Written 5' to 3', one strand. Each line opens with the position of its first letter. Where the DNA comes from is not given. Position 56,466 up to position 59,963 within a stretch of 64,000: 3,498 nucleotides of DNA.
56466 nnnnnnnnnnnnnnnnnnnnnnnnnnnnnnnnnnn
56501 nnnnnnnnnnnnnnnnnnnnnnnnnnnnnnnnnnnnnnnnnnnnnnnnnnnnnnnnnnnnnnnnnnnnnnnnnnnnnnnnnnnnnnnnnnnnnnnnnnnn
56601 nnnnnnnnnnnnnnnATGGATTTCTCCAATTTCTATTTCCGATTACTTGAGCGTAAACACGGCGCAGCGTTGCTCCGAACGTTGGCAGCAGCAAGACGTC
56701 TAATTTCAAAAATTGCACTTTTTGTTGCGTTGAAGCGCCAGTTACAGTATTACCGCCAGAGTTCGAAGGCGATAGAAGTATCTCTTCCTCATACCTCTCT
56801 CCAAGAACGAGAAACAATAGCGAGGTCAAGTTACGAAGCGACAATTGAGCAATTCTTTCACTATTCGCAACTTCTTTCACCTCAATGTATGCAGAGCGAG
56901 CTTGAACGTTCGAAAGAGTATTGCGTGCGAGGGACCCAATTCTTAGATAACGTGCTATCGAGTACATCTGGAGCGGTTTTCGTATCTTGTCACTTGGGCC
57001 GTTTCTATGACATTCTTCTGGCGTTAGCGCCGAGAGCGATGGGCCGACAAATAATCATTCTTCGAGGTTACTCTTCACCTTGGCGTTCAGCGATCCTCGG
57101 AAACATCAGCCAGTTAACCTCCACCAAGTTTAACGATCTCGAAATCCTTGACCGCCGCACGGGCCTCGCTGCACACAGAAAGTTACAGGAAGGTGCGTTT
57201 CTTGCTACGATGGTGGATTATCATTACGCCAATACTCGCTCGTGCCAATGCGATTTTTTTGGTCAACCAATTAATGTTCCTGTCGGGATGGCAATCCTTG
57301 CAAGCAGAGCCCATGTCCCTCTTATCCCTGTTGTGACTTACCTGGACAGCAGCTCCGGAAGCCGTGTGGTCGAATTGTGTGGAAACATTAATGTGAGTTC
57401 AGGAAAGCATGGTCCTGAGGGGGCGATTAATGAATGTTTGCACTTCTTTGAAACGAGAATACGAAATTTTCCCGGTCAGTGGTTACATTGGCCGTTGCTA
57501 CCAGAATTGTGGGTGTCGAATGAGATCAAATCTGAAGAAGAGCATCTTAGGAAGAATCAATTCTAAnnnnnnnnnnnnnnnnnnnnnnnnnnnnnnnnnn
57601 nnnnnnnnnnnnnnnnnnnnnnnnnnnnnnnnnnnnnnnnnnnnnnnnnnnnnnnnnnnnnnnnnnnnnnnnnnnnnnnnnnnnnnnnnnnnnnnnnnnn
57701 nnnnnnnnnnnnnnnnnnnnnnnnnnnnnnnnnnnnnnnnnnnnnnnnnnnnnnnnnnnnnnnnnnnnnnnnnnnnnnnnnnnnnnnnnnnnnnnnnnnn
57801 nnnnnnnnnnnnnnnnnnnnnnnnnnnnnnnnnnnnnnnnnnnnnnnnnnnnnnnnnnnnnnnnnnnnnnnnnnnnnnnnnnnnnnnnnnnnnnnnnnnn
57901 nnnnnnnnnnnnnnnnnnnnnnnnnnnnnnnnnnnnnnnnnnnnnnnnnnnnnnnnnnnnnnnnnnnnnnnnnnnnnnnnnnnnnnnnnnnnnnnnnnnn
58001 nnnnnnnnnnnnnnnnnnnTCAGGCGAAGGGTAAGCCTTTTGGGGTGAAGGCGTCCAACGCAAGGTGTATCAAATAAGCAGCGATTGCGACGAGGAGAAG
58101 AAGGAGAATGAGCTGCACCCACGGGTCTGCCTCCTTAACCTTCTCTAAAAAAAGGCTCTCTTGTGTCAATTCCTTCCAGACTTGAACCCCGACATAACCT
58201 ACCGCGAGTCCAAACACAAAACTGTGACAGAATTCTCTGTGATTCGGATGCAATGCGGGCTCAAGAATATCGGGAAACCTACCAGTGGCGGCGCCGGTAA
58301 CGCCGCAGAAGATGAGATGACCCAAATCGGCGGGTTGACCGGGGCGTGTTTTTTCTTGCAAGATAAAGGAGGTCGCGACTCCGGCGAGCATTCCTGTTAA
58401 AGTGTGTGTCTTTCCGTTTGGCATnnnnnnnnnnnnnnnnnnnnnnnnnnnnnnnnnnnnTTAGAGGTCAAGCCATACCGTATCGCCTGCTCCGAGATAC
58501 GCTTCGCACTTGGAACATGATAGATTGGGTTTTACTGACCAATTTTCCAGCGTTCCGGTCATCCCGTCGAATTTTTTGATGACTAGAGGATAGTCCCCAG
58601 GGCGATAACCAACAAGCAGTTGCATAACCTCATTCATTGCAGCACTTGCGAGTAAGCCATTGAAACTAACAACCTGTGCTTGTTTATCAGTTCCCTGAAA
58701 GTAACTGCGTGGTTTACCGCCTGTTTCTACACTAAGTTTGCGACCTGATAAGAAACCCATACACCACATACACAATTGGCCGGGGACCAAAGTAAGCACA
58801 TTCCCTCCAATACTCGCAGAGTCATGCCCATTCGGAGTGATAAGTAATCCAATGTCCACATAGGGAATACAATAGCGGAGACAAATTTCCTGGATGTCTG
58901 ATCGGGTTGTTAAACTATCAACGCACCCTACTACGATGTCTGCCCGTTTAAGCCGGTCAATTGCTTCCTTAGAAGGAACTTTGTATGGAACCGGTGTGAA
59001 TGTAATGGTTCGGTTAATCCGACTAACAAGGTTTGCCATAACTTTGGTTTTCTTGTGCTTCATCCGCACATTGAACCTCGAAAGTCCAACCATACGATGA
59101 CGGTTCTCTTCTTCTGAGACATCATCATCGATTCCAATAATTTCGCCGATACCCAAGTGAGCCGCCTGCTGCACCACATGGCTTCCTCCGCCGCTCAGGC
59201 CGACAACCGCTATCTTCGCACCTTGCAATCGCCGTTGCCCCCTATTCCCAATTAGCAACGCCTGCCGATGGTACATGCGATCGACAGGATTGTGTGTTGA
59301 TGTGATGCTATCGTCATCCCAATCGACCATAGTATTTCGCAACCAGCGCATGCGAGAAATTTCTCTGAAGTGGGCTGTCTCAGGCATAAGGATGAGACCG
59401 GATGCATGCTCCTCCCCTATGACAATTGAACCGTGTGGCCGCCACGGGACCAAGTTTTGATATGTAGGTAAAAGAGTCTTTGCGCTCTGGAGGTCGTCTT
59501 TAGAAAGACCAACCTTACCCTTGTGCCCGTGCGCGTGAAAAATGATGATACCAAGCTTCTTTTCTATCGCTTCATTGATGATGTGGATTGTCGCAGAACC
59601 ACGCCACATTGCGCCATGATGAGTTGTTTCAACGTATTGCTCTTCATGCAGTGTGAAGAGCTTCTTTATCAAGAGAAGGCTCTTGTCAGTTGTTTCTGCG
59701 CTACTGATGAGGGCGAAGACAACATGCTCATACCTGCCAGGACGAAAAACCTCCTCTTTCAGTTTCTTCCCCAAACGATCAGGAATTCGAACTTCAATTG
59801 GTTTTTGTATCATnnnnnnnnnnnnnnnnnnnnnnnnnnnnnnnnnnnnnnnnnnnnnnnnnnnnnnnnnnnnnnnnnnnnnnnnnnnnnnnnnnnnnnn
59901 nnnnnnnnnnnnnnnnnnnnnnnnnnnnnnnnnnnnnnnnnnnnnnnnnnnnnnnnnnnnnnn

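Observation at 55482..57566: Candidate new lipopeptide (RiPP-like) system: Cys-tailed micro-peptide plus tandem LpxL-like acyltransferases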

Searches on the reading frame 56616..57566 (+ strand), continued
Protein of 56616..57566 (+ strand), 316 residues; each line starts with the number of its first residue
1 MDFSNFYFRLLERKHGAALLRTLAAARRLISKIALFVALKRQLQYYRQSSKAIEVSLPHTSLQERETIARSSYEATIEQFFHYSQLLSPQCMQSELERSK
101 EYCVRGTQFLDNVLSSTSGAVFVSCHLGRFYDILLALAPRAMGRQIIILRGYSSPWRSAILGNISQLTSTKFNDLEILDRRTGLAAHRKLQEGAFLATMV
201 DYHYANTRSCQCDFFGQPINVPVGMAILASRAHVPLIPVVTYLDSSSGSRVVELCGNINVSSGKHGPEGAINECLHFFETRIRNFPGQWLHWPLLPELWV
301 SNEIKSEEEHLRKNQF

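Call 94: find_related_loci(query=A4, collection=metagenome_contigs, flank=4000)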
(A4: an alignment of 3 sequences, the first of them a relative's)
Query A4 (311 aa) in metagenome_contigs; peptide patterns used: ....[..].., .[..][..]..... (x = any residue, [..] = any of these).
138 stretches matched a pattern; 4 encode a relative of the query (tblastn E <= 1e-3); 4 distinct loci.
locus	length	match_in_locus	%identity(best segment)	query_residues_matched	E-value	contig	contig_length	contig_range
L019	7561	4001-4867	44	1-290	1e-83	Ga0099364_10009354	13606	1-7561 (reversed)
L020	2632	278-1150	44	1-291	6e-80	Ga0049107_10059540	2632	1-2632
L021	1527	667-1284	26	96-286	5e-9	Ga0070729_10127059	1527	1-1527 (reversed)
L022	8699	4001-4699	22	62-286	9e-8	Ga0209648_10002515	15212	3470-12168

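Call 100: find_related_loci(query=window:56616-57566:+, collection=viral_contigs, flank=8000)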
Query window:56616-57566:+ (316 aa) in viral_contigs; peptide patterns used: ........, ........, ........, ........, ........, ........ (x = any residue, [..] = any of these).
1 stretches matched a pattern, but none encodes a relative of the query by tblastn (E <= 1e-3).

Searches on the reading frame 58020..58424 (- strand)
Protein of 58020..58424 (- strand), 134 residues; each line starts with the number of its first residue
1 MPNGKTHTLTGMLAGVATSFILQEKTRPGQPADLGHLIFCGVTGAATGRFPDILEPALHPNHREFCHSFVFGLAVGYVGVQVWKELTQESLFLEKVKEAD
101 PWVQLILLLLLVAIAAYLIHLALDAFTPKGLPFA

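Call 6: search_protein_families(library=pfam, proteins=[window:58020-58424:-], max_evalue=0.01)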
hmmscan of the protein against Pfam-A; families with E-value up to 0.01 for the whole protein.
window:58020-58424:- (134 aa): 3 families
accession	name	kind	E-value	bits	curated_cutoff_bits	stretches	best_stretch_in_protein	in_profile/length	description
PF04307.19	YdjM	-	7.3e-12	45.6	29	1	4-132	3-114/176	YdjM inner membrane protein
PF13886.12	TM7S3_TM198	-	0.0039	17.3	29.2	0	8-118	24-125/199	TM7S3/TM198-like domain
PF00654.25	Voltage_CLC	-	0.006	16.2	24.8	0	36-121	128-220/346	Voltage gated chloride channel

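Call 82: search_protein_families(library=padloc, proteins=[window:58020-58424:-], max_evalue=0.001)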
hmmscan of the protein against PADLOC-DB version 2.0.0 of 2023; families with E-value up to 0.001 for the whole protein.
window:58020-58424:- (134 aa): 0 families

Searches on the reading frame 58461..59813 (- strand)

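Call 6: search_protein_families(library=pfam, proteins=[window:58461-59813:-], max_evalue=0.01)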
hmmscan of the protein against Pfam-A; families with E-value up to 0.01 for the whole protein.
window:58461-59813:- (450 aa): 1 family
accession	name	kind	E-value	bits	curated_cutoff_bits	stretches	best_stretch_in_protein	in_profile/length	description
PF00899.27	ThiF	-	5.4e-32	111.3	28.1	1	181-433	1-236/238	ThiF family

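Call 8: search_protein_families(library=ncbifam, proteins=[window:58461-59813:-], max_evalue=0.1)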
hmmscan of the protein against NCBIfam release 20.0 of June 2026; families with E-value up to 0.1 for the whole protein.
window:58461-59813:- (450 aa): 25 families
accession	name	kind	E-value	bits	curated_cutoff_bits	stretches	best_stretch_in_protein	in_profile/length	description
TIGR02356.1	adenyl_thiF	equivalog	9.8e-24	83.9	275.25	1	181-320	2-141/203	thiazole biosynthesis adenylyltransferase ThiF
NF006204.0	PRK08328.1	equivalog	7.1e-18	65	339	1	180-320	9-148/231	hypothetical protein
NF004281.0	PRK05690.1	subfamily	2.5e-17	62.9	266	1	181-320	13-152/250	molybdopterin-synthase adenylyltransferase MoeB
NF006444.0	PRK08762.1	equivalog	5.8e-16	58.1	449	1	178-320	125-267/387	molybdopterin-synthase adenylyltransferase MoeB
NF004804.0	PRK06153.1-3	equivalog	1.7e-15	56.9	340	1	193-326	174-305/401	hypothetical protein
NF047750.1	SAMPActivE1UbaA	equivalog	6.5e-15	55.2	450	1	188-320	22-152/270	SAMP-activating enzyme E1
TIGR02355.1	moeB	equivalog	1.2e-14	54.3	376.55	1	181-320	5-144/240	molybdopterin-synthase adenylyltransferase MoeB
NF006077.0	PRK08223.1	equivalog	1.5e-12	47.1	266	1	178-319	8-149/296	hypothetical protein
NF009123.0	PRK12475.1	subfamily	7.1e-12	45.2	510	1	180-325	4-150/338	MoeB/ThiF family adenylyltransferase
NF006395.0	PRK08644.1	equivalog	7.9e-12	45.3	159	1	191-313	23-142/215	sulfur carrier protein ThiS adenylyltransferase ThiF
NF004111.0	PRK05600.1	equivalog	1.5e-11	44.1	437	1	189-305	32-146/371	ThiF family adenylyltransferase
NF011696.0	PRK15116.1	equivalog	3.2e-11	43.4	304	1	182-322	14-153/268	tRNA cyclic N6-threonylcarbamoyladenosine(37) synthase TcdA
NF005902.0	PRK07878.1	equivalog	6.2e-11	41.8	647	1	181-319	23-161/392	adenylyltransferase/sulfurtransferase MoeZ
NF004805.0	PRK06153.1-4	equivalog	6.3e-11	42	352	1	194-326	171-301/392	hypothetical protein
NF005646.0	PRK07411.1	equivalog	1.8e-10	40.6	633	1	162-317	1-155/390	molybdopterin-synthase adenylyltransferase MoeB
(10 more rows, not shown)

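Call 82: search_protein_families(library=padloc, proteins=[window:58461-59813:-], max_evalue=0.001)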
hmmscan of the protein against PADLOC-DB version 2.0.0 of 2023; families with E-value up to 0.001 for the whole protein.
window:58461-59813:- (450 aa): 13 families
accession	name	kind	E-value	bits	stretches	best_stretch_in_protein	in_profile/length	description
PDLC00837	E1-E2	-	3.3e-10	37.4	1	182-313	309-443/593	E1-E2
PDLC00847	E1-E2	-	2.8e-07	27.3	1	195-321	283-407/523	E1-E2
PDLC00829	E1-E2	-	3e-06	24.6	1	194-318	167-290/426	E1-E2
PDLC00832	E1-E2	-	9.1e-06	22.1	1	193-295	333-434/588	E1-E2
PDLC00825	E1-E2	-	1e-05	22.6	1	191-301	300-419/568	E1-E2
PDLC00856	E1-E2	-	3.5e-05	20.5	1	196-308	320-430/573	E1-E2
PDLC00843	E1-E2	-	4.7e-05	20.1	1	183-312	303-429/575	E1-E2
PDLC00836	E1-E2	-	7.2e-05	19.6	1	193-308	336-451/602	E1-E2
PDLC00850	E1-E2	-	0.00012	18.7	1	177-246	294-363/566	E1-E2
PDLC00855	E1-E2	-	0.00034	17.8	1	193-277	297-378/579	E1-E2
PDLC00848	E1-E2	-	0.00038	16.8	1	183-298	359-473/607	E1-E2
PDLC00828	E1-E2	-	0.00066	17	0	194-305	171-281/431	E1-E2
PDLC00840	E1-E2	-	0.00092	16.4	0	194-311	209-326/458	E1-E2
